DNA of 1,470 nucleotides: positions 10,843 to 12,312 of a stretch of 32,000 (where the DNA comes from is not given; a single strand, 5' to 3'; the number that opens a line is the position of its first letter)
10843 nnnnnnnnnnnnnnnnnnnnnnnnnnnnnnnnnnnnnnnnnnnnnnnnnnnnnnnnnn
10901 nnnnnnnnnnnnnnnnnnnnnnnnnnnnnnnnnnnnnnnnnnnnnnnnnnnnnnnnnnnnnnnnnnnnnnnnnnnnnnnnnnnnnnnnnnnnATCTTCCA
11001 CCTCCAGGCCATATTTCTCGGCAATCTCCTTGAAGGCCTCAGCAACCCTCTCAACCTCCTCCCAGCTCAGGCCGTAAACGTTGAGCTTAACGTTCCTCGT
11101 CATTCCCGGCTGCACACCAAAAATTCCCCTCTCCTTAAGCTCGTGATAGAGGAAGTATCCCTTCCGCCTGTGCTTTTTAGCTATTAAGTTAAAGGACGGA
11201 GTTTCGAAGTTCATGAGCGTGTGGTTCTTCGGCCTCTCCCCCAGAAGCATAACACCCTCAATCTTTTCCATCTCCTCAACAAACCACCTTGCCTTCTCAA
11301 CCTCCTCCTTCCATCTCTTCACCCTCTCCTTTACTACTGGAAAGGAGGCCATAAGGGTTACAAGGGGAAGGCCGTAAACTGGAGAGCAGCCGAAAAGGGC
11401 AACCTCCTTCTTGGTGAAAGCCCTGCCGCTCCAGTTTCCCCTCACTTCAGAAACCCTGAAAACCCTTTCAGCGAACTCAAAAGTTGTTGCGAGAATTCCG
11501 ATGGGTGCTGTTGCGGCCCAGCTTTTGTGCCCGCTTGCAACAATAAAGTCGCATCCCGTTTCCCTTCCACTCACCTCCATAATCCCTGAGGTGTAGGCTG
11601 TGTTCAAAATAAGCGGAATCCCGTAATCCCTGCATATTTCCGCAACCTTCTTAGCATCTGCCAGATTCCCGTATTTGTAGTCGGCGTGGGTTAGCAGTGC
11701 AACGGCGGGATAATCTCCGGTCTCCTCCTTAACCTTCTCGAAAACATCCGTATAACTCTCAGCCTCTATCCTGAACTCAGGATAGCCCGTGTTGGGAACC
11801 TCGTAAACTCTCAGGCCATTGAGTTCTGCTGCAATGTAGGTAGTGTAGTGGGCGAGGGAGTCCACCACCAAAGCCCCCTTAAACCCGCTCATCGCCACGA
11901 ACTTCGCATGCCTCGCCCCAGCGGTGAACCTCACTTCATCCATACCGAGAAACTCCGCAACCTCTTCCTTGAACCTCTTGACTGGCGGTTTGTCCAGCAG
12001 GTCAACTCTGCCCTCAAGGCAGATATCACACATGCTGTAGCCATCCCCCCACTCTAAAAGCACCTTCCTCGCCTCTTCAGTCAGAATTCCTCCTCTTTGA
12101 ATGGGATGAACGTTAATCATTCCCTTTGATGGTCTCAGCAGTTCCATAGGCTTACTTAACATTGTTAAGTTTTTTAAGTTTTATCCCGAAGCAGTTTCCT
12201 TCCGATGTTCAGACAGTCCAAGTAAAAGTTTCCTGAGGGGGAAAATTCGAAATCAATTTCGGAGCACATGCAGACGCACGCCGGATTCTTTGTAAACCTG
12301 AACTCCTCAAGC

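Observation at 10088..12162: Second SepCysS copy translationally coupled to a DUF169 protein rather than to tRNA-Cys pathway partners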

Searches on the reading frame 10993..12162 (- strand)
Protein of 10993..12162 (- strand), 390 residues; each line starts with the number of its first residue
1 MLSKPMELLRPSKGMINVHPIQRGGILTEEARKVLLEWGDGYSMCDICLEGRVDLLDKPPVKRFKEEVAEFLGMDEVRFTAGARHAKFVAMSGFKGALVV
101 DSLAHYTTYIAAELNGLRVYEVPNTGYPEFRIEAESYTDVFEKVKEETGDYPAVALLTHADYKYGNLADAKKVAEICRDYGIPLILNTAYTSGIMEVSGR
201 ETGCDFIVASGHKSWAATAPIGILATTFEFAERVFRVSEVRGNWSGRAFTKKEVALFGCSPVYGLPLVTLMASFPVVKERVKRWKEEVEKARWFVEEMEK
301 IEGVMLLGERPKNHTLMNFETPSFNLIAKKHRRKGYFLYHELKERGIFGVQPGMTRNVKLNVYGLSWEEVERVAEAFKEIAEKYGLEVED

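Call 4: search_solved_structures(query=window:10993-12162:-, show_alignments=2)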
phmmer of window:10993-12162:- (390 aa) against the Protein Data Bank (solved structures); distinct sequences matched with E-value up to 0.001: 15.
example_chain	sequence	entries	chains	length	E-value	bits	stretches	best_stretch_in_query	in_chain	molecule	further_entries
3wkr_A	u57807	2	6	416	9.5e-110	370.3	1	12-382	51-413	O-phospho-L-seryl-tRNA:Cys-tRNA synthase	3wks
5x6b_I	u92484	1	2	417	9.6e-110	370.3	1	12-382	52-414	O-phospho-L-seryl-tRNA:Cys-tRNA synthase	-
2e7i_A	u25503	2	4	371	8.7e-108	363.8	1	10-384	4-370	Sep-tRNA:Cys-tRNA synthase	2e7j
4w91_A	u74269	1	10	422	3.2e-05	26.2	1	142-233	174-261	Aminotransferase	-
7ceq_A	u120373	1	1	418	4e-05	25.9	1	67-224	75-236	Cysteine desulfurase SufS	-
7cer_A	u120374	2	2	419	4e-05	25.9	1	67-224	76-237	Cysteine desulfurase SufS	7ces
8d8s_A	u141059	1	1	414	5e-05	25.6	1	141-308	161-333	Cysteine desulfurase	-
8iry_A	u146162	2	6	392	5.6e-05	25.4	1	67-234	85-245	Probable hercynylcysteine sulfoxide lyase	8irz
8irk_A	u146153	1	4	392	5.6e-05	25.4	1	67-234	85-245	Probable hercynylcysteine sulfoxide lyase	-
5b7s_A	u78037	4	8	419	0.00013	24.1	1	155-232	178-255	Cysteine desulfurase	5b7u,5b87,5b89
8is0_A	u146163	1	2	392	0.00014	24.1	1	68-234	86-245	Probable hercynylcysteine sulfoxide lyase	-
5j8q_A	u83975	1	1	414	0.00017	23.8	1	74-224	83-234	Cysteine desulfurase SufS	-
7e6a_A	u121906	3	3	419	0.00018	23.8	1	74-224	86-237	Cysteine desulfurase SufS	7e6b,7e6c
5xt5_A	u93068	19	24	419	0.00018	23.7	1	74-224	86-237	Cysteine desulfurase SufS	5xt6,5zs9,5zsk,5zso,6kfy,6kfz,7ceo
7e6d_A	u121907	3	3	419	0.00018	23.7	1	74-224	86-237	Cysteine desulfurase SufS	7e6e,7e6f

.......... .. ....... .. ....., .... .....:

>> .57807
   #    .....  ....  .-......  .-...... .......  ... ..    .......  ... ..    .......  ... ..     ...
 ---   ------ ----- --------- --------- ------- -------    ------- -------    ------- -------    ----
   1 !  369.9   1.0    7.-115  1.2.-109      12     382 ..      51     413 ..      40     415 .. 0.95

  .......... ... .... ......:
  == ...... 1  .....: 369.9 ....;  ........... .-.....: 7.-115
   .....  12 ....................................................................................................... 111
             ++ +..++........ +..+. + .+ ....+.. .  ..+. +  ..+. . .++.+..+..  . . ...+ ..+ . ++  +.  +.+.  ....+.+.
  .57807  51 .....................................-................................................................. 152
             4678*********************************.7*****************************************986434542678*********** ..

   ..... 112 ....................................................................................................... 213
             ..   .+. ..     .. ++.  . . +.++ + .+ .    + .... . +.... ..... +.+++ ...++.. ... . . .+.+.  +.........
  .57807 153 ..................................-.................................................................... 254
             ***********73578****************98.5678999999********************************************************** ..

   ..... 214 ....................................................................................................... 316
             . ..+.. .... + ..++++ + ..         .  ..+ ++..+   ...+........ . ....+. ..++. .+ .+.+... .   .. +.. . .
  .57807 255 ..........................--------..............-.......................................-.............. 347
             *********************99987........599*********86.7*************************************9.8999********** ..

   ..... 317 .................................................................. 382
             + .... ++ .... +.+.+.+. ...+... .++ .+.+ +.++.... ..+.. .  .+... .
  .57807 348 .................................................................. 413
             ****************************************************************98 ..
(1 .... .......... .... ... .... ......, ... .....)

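Call 5: search_protein_families(library=pfam, proteins=[window:10993-12162:-], max_evalue=0.01)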
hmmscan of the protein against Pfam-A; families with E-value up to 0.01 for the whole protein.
window:10993-12162:- (390 aa): 5 families
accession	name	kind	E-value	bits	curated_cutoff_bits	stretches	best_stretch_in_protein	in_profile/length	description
PF05889.19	SepSecS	-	4e-24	85.5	21.1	1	103-380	109-387/389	O-phosphoseryl-tRNA(Sec) selenium transferase, SepSecS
PF00266.25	Aminotran_5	-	5.9e-12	45.7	21.5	1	63-324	47-319/371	Aminotransferase class-V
PF00155.27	Aminotran_1_2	-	3.8e-07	30.1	19.7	1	62-227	45-234/361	Aminotransferase class I and II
PF01212.27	Beta_elim_lyase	-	0.00095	19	27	1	58-305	31-272/288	Beta-eliminating lyase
PF01041.23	DegT_DnrJ_EryC1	-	0.006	16.3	19.8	0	59-203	24-160/360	DegT/DnrJ/EryC1/StrS aminotransferase family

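Call 10: search_protein_families(library=ncbifam, proteins=[window:10993-12162:-], max_evalue=0.001)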
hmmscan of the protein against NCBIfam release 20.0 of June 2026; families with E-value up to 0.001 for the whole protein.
window:10993-12162:- (390 aa): 11 families
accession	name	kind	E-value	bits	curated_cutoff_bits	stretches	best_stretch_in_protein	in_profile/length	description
NF006810.0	PRK09331.1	subfamily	2.5e-174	579.7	301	1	6-388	13-396/397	Sep-tRNA:Cys-tRNA synthetase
TIGR02539.1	SepCysS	equivalog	1e-153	511.7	365.25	1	13-384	6-369/370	O-phospho-L-seryl-tRNA:Cys-tRNA synthase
TIGR01977.1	am_tr_V_EF2568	hypoth_equivalog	6.4e-09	35.3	377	1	141-226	127-212/376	cysteine desulfurase family protein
TIGR04343.1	egtE_PLP_lyase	equivalog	2.4e-08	33.2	400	1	68-236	63-225/370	ergothioneine biosynthesis PLP-dependent enzyme EgtE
TIGR01979.1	sufS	subfamily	2.6e-06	26.5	475.1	1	143-226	151-233/403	SufS family cysteine desulfurase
NF040779.1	Sec_lyase_SclA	exception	1.3e-05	24.3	525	1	153-231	138-216/378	selenocysteine lyase SclA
TIGR03235.1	DNA_S_dndA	equivalog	6.6e-05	22.4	480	1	60-225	43-209/353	cysteine desulfurase DndA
NF041166.1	f2_encap_cargo1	exception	0.00013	21.2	800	1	158-224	393-458/623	family 2A encapsulin nanocompartment cargo protein cysteine desulfurase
TIGR03301.1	PhnW-AepZ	equivalog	0.00017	21.1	360.8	1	141-218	113-192/355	2-aminoethylphosphonate aminotransferase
NF010611.0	PRK14012.1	equivalog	0.00018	20.5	548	1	62-310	54-295/406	IscS subfamily cysteine desulfurase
TIGR02006.1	IscS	equivalog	0.00048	19.3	643.2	1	62-309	50-290/402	IscS subfamily cysteine desulfurase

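Call 29: find_homologous_proteins(query=window:10993-12162:-, max_evalue=1e-30)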
Query window:10993-12162:- (390 aa): 1035 proteins with E <= 1e-30 among 8000 candidates; the best 120 are listed.
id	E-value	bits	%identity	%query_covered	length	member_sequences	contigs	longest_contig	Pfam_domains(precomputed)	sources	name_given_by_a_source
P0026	2.9e-249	844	95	99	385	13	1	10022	PF00155.28,PF05889.20,PF00266.26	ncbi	-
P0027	7.5e-223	757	84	98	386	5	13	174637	PF05889.20,PF00266.26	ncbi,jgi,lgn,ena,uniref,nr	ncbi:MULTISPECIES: O-phospho-L-seryl-tRNA:Cys-tRNA synthase [unclassified Archaeoglobus]|jgi:Sep-tRN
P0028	3.1e-208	709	78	96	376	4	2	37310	PF00155.28,PF05889.20,PF00266.26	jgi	jgi:Sep-tRNA:Cys-tRNA synthetase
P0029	1.1e-206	704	76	99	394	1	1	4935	PF00155.28,PF05889.20,PF00266.26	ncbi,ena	-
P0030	5.3e-206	702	76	99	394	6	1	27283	PF00155.28,PF05889.20,PF00266.26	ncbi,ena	-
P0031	5.5e-204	695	75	99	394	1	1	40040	PF00155.28,PF05889.20,PF00266.26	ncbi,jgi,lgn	-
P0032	9.1e-204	695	75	99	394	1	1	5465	PF00155.28,PF05889.20,PF00266.26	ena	-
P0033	2.6e-203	693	74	98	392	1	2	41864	PF05889.20,PF00266.26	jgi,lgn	jgi:Sep-tRNA:Cys-tRNA synthetase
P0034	6.8e-203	692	74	99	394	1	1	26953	PF00155.28,PF05889.20,PF00266.26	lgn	-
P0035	1.3e-201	688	73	99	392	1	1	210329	PF00155.28,PF05889.20,PF00266.26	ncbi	-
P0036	2.1e-201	687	75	99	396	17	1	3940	PF00155.28,PF05889.20,PF00266.26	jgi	-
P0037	2.4e-201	687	73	99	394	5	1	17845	PF00155.28,PF05889.20,PF00266.26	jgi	-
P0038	2.7e-201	687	73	99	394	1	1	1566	PF00155.28,PF05889.20,PF00266.26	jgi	-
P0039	7.4e-200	682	73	99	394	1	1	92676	PF00155.28,PF05889.20,PF00266.26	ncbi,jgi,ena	-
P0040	3.3e-199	680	71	99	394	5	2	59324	PF00155.28,PF05889.20,PF00266.26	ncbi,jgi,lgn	jgi:Sep-tRNA:Cys-tRNA synthetase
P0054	2.9e-176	604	68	99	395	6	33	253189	PF00155.28,PF05889.20,PF00266.26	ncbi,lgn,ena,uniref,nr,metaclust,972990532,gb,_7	ncbi:O-phospho-L-seryl-tRNA:Cys-tRNA synthase [Methermicoccus shengliensis]|uniref:O-phospho-L-seryl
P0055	1.2e-173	595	65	99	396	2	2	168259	PF00155.28,PF05889.20,PF00266.26,PF01041.24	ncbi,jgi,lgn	jgi:Sep-tRNA:Cys-tRNA synthetase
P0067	1.6e-159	549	62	97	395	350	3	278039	PF00155.28,PF05889.20,PF00266.26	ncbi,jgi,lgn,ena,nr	ncbi:MAG: O-phospho-L-seryl-tRNA:Cys-tRNA synthase [Candidatus Methanoperedens sp.]|jgi:Sep-tRNA:Cys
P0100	5.4e-151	521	59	97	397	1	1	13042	PF00155.28,PF05889.20,PF00266.26,PF01041.24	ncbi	ncbi:MAG: O-phospho-L-seryl-tRNA:Cys-tRNA synthase [Candidatus Hadarchaeaceae archaeon]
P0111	2.0e-148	513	58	96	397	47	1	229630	PF00155.28,PF05889.20,PF00266.26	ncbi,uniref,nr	ncbi:O-phospho-L-seryl-tRNA:Cys-tRNA synthase [Methanococcoides vulcani]|uniref:O-phospho-L-seryl-tR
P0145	4.7e-140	485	59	96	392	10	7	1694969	PF00155.28,PF05889.20,PF00266.26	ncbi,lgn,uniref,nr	ncbi:O-phospho-L-seryl-tRNA:Cys-tRNA synthase [Methanopyrus kandleri]|uniref:O-phospho-L-seryl-tRNA:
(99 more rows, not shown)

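Call 31: search_solved_structures(query=window:10993-12162:-, show_alignments=3, max_evalue=1e-50)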
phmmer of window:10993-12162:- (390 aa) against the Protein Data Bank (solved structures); distinct sequences matched with E-value up to 1e-50: 3.
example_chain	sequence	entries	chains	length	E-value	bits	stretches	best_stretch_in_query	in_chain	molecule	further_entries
3wkr_A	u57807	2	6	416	9.5e-110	370.3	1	12-382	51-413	O-phospho-L-seryl-tRNA:Cys-tRNA synthase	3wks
5x6b_I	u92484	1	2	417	9.6e-110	370.3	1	12-382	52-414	O-phospho-L-seryl-tRNA:Cys-tRNA synthase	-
2e7i_A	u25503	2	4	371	8.7e-108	363.8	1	10-384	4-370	Sep-tRNA:Cys-tRNA synthase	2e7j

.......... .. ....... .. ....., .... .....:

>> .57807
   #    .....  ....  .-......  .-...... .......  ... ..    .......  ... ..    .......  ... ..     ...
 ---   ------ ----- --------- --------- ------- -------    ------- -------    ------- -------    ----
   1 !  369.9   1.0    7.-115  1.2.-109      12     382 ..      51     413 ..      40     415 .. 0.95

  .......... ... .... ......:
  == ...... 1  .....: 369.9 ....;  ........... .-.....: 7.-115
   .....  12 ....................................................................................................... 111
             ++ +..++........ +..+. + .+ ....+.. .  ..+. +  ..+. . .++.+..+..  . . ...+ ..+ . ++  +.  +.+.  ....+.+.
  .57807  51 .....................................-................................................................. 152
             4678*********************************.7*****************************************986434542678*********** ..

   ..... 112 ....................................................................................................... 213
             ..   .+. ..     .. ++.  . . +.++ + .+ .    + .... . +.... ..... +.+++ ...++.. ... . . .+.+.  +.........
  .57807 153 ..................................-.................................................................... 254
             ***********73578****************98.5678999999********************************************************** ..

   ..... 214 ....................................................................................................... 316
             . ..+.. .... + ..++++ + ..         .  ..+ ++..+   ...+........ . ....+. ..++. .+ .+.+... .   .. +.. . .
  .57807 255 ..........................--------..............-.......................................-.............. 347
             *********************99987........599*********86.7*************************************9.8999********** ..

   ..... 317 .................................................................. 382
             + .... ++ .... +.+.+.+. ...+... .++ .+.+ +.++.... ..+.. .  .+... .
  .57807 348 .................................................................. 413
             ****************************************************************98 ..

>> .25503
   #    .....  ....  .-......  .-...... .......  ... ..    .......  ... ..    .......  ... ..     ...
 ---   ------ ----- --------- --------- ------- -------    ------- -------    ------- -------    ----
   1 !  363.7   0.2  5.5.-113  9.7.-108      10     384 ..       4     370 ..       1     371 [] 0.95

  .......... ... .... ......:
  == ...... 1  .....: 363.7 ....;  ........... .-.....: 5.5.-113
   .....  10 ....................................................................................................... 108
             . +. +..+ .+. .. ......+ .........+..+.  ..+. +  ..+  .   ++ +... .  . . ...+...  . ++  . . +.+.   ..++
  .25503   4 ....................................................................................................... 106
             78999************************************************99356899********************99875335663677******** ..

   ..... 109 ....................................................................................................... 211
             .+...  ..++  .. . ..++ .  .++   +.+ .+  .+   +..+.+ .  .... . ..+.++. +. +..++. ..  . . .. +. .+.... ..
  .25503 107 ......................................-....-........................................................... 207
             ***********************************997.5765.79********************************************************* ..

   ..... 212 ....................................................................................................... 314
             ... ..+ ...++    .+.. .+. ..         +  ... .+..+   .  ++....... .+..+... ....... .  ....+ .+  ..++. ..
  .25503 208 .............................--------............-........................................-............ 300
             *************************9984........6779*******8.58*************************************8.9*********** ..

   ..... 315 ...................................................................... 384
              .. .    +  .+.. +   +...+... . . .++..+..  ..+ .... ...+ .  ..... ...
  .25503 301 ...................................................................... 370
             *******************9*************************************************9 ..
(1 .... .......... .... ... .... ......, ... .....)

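Call 32: list_cluster_members(proteins=[window:10993-12162:-, window:10091-10993:-, window:12177-13214:-, window:13189-13584:-])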
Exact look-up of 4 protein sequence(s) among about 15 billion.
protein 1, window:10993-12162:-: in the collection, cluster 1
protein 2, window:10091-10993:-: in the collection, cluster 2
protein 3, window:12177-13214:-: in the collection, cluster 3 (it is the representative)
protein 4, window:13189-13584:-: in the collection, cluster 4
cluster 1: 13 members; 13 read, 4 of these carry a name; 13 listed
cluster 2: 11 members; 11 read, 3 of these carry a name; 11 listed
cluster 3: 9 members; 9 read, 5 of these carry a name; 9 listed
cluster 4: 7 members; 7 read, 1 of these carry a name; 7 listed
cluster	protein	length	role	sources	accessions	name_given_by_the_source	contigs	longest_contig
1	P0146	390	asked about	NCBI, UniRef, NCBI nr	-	-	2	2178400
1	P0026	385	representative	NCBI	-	-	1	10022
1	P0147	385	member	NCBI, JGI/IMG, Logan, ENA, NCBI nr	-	-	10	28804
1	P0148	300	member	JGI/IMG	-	Sep-tRNA:Cys-tRNA synthetase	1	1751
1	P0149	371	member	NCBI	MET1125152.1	MAG: O-phospho-L-seryl-tRNA:Cys-tRNA synthase, partial [Archaeoglobaceae archaeon]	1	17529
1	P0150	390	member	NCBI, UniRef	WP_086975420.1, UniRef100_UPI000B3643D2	O-phospho-L-seryl-tRNA:Cys-tRNA synthase [Archaeoglobus fulgidus] | O-phospho-L-seryl-tRNA:Cys-tRNA synthase n=1 Tax=Archaeoglobus fulgidus TaxID=2234 ...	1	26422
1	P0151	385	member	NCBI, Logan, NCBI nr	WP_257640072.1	O-phospho-L-seryl-tRNA:Cys-tRNA synthase [Archaeoglobus fulgidus]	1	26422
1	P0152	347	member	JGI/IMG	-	-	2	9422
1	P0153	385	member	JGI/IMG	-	-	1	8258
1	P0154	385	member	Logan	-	-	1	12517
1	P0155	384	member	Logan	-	-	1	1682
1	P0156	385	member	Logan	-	-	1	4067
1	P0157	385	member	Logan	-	-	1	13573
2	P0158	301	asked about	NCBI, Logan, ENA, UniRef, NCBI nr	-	-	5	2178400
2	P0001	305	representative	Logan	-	-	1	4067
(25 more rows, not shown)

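Call 59: find_encoding_contigs(protein=P0054, flank=6000, max_places=2)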
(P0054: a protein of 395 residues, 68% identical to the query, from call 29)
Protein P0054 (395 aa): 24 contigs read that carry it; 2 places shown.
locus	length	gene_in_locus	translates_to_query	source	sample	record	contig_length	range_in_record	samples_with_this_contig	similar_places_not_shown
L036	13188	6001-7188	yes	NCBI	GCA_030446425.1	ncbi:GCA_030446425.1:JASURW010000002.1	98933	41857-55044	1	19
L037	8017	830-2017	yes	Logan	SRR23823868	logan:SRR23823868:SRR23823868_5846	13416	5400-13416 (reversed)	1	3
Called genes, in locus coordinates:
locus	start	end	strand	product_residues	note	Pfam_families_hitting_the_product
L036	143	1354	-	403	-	PF27234:MJ0013, PF01385:OrfB_IS605, PF07282:Cas12f1-like_TNB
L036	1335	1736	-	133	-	PF00239:Resolvase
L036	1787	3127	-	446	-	PF00483:NTP_transferase, PF01128:IspD (weak), PF12804:NTP_transf_3, PF01066:CDP-OH_P_transf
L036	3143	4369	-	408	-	PF07994:NAD_binding_5, PF01658:Inos-1-P_synth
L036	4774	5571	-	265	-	PF01925:TauE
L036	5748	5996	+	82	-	PF13192:Thioredoxin_3 (weak)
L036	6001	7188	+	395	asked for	PF00155:Aminotran_1_2, PF00266:Aminotran_5, PF05889:SepSecS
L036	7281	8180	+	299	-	PF02596:DUF169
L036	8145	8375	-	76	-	PF01206:TusA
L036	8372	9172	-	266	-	PF00899:ThiF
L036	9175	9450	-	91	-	PF02597:ThiS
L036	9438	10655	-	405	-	PF00291:PALP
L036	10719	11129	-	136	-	PF13686:DrsE_2 (weak)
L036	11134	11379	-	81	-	PF01206:TusA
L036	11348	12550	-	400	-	PF14306:PUA_2, PF01747:ATP-sulfurylase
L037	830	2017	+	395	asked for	PF00155:Aminotran_1_2, PF00266:Aminotran_5, PF05889:SepSecS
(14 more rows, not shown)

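Call 60: find_encoding_contigs(protein=P0055, flank=6000, max_places=2)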
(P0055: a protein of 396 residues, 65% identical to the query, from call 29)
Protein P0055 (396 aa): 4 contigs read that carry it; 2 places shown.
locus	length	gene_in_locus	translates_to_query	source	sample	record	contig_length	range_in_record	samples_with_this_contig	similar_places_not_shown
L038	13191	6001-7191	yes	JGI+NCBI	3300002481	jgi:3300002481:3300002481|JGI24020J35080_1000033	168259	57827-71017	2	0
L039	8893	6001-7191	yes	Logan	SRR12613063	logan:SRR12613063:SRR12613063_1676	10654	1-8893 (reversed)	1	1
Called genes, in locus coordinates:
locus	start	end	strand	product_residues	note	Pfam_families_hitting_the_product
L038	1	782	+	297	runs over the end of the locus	PF01913:FTR, PF02741:FTR_C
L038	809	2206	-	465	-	PF04060:FeS, PF03599:CdhD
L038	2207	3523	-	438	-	PF03599:CdhD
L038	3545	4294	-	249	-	PF00142:Fer4_NifH (weak), PF01656:CbiA, PF02374:ArsA_ATPase, PF06564:CBP_BcsQ (faint), PF10609:ParA, PF13614:AAA_31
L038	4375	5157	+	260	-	PF01946:Thi4, PF00890:FAD_binding_2 (weak), PF01266:DAO (weak), PF01494:FAD_binding_3 (weak), PF03486:HI0933_like, PF07992:Pyr_redox_2, PF12831:FAD_oxidored, PF13450:NAD_binding_8, +1 more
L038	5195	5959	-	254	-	PF02540:NAD_synthase, PF00764:Arginosuc_synth (weak), PF01171:ATP_bind_3 (faint), PF03054:tRNA_Me_trans (faint), PF06508:QueC (faint)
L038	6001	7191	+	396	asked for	PF01041:DegT_DnrJ_EryC1 (weak), PF00155:Aminotran_1_2, PF00266:Aminotran_5, PF05889:SepSecS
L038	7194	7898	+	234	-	PF00899:ThiF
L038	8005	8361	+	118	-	PF02675:AdoMet_dc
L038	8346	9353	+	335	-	PF01861:BpsA_C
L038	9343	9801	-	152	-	PF01370:Epimerase, PF16363:GDP_Man_Dehyd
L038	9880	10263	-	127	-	PF01370:Epimerase, PF02719:Polysacc_synt_2 (faint), PF04321:RmlD_sub_bind, PF01073:3Beta_HSD, PF16363:GDP_Man_Dehyd, PF07993:NAD_binding_4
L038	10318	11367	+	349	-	PF13379:NMT1_2, PF09084:NMT1, PF12974:Phosphonate-bd (weak)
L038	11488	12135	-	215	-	PF00731:AIRC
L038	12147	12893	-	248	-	PF00005:ABC_tran, PF13304:AAA_21 (faint)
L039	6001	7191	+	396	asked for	PF01041:DegT_DnrJ_EryC1 (weak), PF00155:Aminotran_1_2, PF00266:Aminotran_5, PF05889:SepSecS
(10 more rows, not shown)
